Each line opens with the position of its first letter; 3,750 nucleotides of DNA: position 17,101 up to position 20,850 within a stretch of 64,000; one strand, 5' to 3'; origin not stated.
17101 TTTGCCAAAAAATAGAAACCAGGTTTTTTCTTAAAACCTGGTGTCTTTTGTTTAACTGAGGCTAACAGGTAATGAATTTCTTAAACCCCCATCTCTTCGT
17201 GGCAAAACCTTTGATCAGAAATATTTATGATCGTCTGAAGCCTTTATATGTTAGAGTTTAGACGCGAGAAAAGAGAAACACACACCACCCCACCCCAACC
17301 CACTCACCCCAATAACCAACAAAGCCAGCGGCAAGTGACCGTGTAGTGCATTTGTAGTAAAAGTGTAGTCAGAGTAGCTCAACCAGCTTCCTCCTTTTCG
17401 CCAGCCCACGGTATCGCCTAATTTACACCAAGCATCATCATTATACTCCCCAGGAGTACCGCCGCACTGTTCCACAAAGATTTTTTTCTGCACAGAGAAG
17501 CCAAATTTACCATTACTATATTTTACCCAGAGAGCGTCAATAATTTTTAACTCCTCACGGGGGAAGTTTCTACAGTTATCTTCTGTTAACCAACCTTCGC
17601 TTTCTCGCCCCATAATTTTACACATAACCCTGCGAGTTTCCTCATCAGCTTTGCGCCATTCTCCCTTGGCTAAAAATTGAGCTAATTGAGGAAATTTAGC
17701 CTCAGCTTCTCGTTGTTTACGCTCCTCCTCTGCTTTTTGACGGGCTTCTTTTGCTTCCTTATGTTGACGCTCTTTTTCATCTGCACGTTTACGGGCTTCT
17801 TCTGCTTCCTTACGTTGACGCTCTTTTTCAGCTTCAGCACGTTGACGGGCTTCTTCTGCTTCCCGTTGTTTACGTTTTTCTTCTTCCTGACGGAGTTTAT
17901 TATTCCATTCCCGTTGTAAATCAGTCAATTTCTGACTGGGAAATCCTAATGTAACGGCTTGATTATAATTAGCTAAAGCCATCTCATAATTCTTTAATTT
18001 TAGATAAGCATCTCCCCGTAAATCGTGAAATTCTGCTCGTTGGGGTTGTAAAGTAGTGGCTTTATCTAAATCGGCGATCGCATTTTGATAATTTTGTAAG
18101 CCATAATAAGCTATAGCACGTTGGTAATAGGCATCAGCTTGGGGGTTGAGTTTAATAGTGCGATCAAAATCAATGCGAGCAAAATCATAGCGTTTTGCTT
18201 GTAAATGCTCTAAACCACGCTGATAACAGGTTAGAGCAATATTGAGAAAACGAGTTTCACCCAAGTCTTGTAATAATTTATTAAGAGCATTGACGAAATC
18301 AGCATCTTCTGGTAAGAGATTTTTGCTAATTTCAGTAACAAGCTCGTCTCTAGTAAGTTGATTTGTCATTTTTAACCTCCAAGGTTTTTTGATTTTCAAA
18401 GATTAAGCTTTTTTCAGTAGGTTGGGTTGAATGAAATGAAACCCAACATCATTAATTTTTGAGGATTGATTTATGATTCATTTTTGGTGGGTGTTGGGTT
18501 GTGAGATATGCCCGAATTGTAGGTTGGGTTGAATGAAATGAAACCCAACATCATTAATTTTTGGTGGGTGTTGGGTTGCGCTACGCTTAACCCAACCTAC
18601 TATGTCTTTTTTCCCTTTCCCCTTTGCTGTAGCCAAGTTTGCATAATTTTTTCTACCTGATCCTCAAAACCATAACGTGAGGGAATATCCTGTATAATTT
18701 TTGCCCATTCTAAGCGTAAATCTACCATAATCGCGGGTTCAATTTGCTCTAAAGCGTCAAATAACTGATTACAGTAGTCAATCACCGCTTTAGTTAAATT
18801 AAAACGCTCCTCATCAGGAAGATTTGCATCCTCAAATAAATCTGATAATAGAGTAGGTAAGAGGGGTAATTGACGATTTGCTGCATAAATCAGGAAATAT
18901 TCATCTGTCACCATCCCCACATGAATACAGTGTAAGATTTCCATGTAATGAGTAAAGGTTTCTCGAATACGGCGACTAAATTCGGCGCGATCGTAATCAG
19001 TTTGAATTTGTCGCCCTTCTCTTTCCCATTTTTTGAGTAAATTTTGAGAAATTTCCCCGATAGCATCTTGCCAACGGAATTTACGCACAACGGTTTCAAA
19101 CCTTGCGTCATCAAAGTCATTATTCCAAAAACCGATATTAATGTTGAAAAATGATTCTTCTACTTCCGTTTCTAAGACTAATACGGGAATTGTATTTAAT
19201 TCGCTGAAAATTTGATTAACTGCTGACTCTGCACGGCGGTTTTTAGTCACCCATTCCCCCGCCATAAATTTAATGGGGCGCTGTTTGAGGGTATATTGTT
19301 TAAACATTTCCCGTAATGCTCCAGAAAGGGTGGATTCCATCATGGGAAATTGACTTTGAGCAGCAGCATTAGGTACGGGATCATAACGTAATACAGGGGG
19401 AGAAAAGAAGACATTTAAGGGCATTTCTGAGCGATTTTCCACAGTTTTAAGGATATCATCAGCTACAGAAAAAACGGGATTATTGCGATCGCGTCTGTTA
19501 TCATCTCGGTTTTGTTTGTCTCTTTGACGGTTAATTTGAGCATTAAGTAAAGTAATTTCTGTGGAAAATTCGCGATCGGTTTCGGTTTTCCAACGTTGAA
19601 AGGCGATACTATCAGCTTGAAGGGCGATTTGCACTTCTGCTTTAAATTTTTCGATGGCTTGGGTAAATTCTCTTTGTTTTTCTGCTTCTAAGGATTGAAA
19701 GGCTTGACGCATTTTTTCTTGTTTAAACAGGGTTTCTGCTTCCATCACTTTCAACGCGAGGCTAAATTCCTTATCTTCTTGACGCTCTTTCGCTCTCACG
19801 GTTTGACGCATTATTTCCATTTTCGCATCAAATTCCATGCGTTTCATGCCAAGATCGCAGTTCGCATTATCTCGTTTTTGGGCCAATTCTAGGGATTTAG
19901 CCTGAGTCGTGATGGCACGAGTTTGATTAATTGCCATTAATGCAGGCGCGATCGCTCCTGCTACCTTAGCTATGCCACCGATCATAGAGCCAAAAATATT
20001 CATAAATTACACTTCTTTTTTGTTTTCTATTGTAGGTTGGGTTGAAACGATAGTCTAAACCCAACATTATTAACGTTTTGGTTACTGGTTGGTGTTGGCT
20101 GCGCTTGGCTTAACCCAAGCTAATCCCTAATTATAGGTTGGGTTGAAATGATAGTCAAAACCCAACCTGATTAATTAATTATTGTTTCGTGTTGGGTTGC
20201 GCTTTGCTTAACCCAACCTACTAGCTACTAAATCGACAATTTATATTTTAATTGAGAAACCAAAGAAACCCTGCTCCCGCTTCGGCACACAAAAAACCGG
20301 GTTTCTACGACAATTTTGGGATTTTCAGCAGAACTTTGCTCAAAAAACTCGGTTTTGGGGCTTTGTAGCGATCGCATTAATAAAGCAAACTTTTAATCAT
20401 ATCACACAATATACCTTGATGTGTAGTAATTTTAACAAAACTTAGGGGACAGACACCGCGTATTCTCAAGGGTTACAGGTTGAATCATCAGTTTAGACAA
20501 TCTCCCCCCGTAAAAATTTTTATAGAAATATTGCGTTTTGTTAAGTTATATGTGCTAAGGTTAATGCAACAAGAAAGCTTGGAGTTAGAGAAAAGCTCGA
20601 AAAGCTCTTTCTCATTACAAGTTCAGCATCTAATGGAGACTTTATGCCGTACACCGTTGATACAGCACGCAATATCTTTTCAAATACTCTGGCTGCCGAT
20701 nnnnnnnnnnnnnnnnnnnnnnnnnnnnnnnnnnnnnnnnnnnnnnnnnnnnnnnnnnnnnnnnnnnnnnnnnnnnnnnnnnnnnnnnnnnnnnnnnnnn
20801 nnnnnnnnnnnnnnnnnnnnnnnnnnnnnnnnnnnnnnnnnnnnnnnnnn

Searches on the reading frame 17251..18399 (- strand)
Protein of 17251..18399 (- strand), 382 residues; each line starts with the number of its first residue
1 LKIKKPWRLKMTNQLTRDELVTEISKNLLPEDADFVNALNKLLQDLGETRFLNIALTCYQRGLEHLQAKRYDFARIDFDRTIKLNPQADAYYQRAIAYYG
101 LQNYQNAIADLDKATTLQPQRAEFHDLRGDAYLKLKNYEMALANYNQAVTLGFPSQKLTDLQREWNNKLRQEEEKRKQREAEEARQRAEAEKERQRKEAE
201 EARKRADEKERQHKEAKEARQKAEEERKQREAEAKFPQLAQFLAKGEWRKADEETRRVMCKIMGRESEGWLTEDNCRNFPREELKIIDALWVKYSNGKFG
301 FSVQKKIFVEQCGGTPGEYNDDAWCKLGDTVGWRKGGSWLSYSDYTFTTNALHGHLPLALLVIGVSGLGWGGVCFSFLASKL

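Call 5: search_protein_families(library=pfam, proteins=[window:17251-18399:-], max_evalue=0.1)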
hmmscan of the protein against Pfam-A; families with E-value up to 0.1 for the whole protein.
window:17251-18399:- (382 aa): 15 families
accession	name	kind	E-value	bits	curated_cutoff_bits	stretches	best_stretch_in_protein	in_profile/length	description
PF05419.17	GUN4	-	1.8e-39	135.6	29.2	1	231-360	3-126/141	GUN4-like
PF00515.34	TPR_1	-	1.8e-16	59.6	27.8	3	88-120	1-33/34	Tetratricopeptide repeat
PF07719.23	TPR_2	-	8.5e-13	47.8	27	3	88-120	1-33/34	Tetratricopeptide repeat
PF13181.12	TPR_8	-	3.4e-11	42.8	25.7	2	88-120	1-33/34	Tetratricopeptide repeat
PF13432.12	TPR_16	-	1.3e-09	38.7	32.7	2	92-150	1-59/65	Tetratricopeptide repeat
PF13414.12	TPR_11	-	1.6e-08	34.5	26.8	2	97-135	3-41/42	TPR repeat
PF13371.12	TPR_9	-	1.4e-05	25.4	35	1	65-125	5-66/73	Tetratricopeptide repeat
PF13424.12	TPR_12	-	0.0003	21.4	30.1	1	88-150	3-73/77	Tetratricopeptide repeat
PF12895.13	ANAPC3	-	0.0019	18.9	27.2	1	79-146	13-80/82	Anaphase-promoting complex, cyclosome, subunit 3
PF13174.12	TPR_6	-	0.0042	18.1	26.3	1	89-119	1-31/33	Tetratricopeptide repeat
PF13431.12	TPR_17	-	0.01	16.5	24.4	0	112-142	3-33/34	Tetratricopeptide repeat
PF22325.2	CR4_N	-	0.039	14.5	27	0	70-115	3-46/80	Interferon-gamma receptor, N-terminal domain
PF13428.12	TPR_14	-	0.04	15.1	23.5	0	89-125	2-38/44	Tetratricopeptide repeat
PF06459.17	RR_TM4-6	-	0.048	13.9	25.1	1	154-233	66-145/277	Ryanodine Receptor TM 4-6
PF02862.22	DDHD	-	0.074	13.6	28.3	1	162-237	120-212/258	DDHD domain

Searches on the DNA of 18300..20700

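Call 59: search_rna_families(source=window, start=18300, end=20700, threshold=evalue, max_evalue=1)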
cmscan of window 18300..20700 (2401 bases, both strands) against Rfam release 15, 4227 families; matches with E-value up to 1: 3.
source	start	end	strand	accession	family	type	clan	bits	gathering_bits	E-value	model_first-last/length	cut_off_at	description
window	18436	18503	+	RF03749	MIR2617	Gene; miRNA;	-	23.4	46.5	0.74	1-86/86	no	MIR2617 microRNA precursor family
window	18517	18602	+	RF04145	MIR8706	Gene; miRNA;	-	22.6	95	0.31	1-101/101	no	MIR8706 microRNA precursor family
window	18819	18859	+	RF02914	DUF805b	Cis-reg;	CL00115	15.9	35.6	0.4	1-35/35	no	DUF805b RNA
